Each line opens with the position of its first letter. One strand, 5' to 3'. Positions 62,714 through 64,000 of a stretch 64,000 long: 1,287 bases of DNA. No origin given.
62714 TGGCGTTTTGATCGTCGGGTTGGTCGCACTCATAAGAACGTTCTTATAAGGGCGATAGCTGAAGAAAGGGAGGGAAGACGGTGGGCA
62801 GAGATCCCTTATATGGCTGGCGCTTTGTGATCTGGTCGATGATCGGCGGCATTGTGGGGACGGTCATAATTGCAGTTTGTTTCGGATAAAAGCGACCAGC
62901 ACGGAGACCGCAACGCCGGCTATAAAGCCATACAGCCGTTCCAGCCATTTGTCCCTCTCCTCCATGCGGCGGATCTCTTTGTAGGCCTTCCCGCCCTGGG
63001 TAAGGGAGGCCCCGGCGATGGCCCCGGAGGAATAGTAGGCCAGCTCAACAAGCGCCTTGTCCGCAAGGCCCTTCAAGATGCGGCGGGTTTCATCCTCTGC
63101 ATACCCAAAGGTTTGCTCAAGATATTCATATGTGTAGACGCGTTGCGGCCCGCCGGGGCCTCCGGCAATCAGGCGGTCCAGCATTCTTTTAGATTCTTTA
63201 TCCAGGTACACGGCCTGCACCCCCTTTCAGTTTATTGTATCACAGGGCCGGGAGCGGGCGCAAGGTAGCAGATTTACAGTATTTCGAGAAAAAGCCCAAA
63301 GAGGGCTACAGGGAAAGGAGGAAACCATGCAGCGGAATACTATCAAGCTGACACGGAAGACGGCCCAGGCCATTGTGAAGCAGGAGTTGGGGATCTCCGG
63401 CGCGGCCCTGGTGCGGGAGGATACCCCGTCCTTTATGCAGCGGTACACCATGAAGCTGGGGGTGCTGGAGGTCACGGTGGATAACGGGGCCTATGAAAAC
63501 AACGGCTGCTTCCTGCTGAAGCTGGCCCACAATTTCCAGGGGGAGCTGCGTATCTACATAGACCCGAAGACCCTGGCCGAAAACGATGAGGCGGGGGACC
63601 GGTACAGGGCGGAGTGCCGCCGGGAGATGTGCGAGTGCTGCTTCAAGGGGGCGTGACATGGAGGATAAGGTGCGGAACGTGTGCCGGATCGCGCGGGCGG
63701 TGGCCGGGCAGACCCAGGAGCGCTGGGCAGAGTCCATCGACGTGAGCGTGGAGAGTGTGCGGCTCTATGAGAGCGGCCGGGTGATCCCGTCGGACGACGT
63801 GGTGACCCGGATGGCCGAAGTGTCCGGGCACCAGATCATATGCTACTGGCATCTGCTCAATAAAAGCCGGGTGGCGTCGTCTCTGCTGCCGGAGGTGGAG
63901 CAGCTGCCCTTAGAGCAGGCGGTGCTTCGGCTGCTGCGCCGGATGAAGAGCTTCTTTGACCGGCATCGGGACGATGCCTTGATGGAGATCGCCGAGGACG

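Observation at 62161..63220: A duplicated cassette pairs leader-hairpin-plus-SD-driven tiny hydrophobic ORFs with membrane-anchored winged-helix-like genes, converging and overlapping at their 3' ends (candidate novel toxin/immunity or exclusion module)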

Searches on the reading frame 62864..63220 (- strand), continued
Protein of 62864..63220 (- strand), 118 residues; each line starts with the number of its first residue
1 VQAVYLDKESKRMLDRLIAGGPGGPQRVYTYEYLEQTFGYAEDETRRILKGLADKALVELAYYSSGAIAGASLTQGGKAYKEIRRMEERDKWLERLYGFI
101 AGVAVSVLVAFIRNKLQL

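Call 71: find_encoding_contigs(protein=P0039, flank=4000, max_places=3)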
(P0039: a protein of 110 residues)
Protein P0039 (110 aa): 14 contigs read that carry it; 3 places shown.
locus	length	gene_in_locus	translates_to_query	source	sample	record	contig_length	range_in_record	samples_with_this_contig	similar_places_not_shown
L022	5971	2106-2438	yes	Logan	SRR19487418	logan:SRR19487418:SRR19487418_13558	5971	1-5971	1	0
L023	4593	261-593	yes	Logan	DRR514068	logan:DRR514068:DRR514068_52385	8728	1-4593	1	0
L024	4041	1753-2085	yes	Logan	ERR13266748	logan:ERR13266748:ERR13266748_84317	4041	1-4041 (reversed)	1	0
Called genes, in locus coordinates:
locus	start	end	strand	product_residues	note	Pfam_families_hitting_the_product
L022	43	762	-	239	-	PF23343:REP_ORF2-G2P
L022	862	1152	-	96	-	-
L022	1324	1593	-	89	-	-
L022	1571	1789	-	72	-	-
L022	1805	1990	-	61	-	-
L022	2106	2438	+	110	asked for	-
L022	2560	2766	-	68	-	PF12844:HTH_19, PF13443:HTH_26 (weak), PF13560:HTH_31, PF01381:HTH_3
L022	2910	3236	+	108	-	PF01381:HTH_3, PF12844:HTH_19, PF13443:HTH_26 (weak), PF13560:HTH_31 (weak)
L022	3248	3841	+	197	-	-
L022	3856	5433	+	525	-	PF00239:Resolvase, PF07508:Recombinase, PF13408:Zn_ribbon_recom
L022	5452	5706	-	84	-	PF16079:Phage_holin_5_2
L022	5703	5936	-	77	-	-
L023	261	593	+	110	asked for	-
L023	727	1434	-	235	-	PF02498:Bro-N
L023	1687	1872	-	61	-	PF01381:HTH_3 (weak), PF13443:HTH_26 (weak)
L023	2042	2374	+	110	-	PF12844:HTH_19, PF01381:HTH_3 (weak), PF13443:HTH_26 (weak)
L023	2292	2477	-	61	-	-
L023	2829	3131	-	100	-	PF03592:Terminase_2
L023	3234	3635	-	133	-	-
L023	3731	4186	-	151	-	-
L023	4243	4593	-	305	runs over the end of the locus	PF00308:Bac_DnaA (faint), PF01695:IstB_IS21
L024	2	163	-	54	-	?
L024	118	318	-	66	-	-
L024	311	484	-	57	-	-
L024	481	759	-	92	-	-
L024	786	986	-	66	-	-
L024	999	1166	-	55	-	-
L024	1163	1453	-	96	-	-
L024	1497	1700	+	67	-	-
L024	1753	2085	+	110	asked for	-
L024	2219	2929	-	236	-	PF02498:Bro-N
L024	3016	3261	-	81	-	-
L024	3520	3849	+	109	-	PF01381:HTH_3 (weak)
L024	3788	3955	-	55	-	-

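Call 74: find_related_loci(query=P0002, collection=genome_contigs, flank=10000)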
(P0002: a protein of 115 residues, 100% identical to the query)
Query P0002 (115 aa) in genome_contigs; peptide patterns used: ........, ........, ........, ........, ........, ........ (x = any residue, [..] = any of these).
178 stretches matched a pattern, but none encodes a relative of the query by tblastn (E <= 1e-3).

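Call 75: search_protein_families(library=padloc, proteins=[window:62864-63211:-], max_evalue=1)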
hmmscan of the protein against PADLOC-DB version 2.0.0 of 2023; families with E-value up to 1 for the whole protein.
window:62864-63211:- (115 aa): 0 families

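Call 79: find_related_loci(query=A6, collection=genome_contigs, flank=5000)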
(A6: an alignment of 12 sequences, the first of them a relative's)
Query A6 (109 aa) in genome_contigs; peptide patterns used: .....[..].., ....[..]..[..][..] (x = any residue, [..] = any of these).
66 stretches matched a pattern; 1 encode a relative of the query (tblastn E <= 1e-3); 1 distinct loci.
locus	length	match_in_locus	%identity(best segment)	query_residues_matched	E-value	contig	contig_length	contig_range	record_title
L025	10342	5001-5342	32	1-109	1e-18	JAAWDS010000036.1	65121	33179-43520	MAG: Provencibacterium sp. isolate ABMPRH_177_1 k141_1042128, whole genome shotgun sequence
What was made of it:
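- Tried and rejected: GTDB genomes gave none for the 115-aa protein itself (call 74) and a single MAG for the tandem subfamily (call 79).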

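Call 83: find_related_loci(query=A7, collection=metagenome_contigs, flank=5000)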
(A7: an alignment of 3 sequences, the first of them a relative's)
Query A7 (115 aa) in metagenome_contigs; peptide patterns used: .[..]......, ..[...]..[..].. (x = any residue, [..] = any of these).
193 stretches matched a pattern, but none encodes a relative of the query by tblastn (E <= 1e-3).

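Call 84: find_related_loci(query=A6, collection=viral_contigs, flank=4000)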
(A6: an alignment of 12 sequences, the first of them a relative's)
Query A6 (109 aa) in viral_contigs; peptide patterns used: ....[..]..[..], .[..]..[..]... (x = any residue, [..] = any of these).
16 stretches matched a pattern, but none encodes a relative of the query by tblastn (E <= 1e-3).

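Call 85: find_related_loci(query=A6, collection=metagenome_contigs, flank=4000)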
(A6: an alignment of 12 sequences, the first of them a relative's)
Query A6 (109 aa) in metagenome_contigs; peptide patterns used: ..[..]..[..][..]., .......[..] (x = any residue, [..] = any of these).
181 stretches matched a pattern; 4 encode a relative of the query (tblastn E <= 1e-3); 4 distinct loci.
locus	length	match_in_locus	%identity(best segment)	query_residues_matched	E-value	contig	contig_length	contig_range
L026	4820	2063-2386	51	1-109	4e-33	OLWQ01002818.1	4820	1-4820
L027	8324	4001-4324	51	1-109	4e-33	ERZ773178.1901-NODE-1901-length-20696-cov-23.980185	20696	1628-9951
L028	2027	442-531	50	79-108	5e-6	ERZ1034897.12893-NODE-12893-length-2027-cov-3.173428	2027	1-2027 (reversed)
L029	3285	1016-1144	40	63-105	1e-5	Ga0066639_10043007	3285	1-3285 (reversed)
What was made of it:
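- Tried and rejected: JGI metagenomes gave none for the close subfamily (call 83) and 4 loci for the tandem subfamily (call 85).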

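Call 100: search_dna_similar(query=P0080, collection=phages, mode=protein, max_evalue=0.001)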
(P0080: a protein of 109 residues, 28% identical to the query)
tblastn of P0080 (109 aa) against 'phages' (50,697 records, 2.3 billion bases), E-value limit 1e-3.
No match.

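Call 101: search_dna_similar(query=P0070, collection=phages, mode=protein, max_evalue=0.001)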
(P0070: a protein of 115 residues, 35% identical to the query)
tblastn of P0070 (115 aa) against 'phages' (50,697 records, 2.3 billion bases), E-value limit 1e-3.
No match.

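Call 107: search_protein_families(library=ncbifam, proteins=[window:62864-63211:-], max_evalue=1)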
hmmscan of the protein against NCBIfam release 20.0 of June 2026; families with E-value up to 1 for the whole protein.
window:62864-63211:- (115 aa): 0 families

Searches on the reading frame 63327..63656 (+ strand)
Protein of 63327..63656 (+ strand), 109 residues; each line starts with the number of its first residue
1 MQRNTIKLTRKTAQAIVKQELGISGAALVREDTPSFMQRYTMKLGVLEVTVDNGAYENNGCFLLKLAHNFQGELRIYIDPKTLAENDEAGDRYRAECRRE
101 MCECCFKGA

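Call 6: search_protein_families(library=pfam, proteins=[window:63327-63656:+], max_evalue=1)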
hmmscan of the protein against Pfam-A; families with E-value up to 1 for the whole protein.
window:63327-63656:+ (109 aa): 1 family
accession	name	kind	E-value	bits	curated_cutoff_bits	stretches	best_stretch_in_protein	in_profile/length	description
PF24510.1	TXNDC16_3rd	-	0.16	12.4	27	1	2-36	29-63/92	TXNDC16 third thioredoxin-like domain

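Call 19: search_protein_families(library=phrogs, proteins=[window:63327-63656:+], max_evalue=1)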
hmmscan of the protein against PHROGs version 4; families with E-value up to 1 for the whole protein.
window:63327-63656:+ (109 aa): 0 families

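Call 23: find_encoding_contigs(protein=window:63327-63656:+, flank=10000, max_places=8)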
Protein window:63327-63656:+ (109 aa): 2 contigs read that carry it; 2 places shown.
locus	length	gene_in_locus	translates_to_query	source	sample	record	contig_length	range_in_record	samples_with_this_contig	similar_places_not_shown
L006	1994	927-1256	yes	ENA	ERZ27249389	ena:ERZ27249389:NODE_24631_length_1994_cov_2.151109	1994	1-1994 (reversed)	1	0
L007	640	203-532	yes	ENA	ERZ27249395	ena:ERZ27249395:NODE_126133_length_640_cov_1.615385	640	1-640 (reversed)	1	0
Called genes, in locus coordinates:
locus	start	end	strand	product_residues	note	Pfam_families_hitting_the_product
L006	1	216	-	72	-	?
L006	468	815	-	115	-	-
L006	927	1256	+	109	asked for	-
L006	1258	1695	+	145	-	-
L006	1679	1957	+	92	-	PF12728:HTH_17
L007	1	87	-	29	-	?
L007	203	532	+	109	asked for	-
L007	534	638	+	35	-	?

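Call 75: search_protein_families(library=padloc, proteins=[window:63327-63656:+], max_evalue=1)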
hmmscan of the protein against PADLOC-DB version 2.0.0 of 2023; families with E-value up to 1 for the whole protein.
window:63327-63656:+ (109 aa): 0 families

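Call 107: search_protein_families(library=ncbifam, proteins=[window:63327-63656:+], max_evalue=1)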
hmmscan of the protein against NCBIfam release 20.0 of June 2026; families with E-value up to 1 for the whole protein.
window:63327-63656:+ (109 aa): 0 families

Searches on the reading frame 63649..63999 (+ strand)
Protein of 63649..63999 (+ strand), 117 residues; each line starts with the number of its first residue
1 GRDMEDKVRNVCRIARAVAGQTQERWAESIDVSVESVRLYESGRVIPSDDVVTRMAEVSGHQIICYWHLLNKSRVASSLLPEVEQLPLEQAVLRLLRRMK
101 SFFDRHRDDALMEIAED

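Call 6: search_protein_families(library=pfam, proteins=[window:63649-63999:+], max_evalue=1)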
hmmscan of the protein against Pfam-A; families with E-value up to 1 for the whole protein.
window:63649-63999:+ (117 aa): 2 families
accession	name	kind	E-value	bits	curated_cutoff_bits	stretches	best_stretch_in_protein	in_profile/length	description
PF13560.12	HTH_31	-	3.7e-06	27.6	27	1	13-60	7-55/64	Helix-turn-helix domain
PF01381.28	HTH_3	-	0.00033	21.1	23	1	22-58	11-47/55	Helix-turn-helix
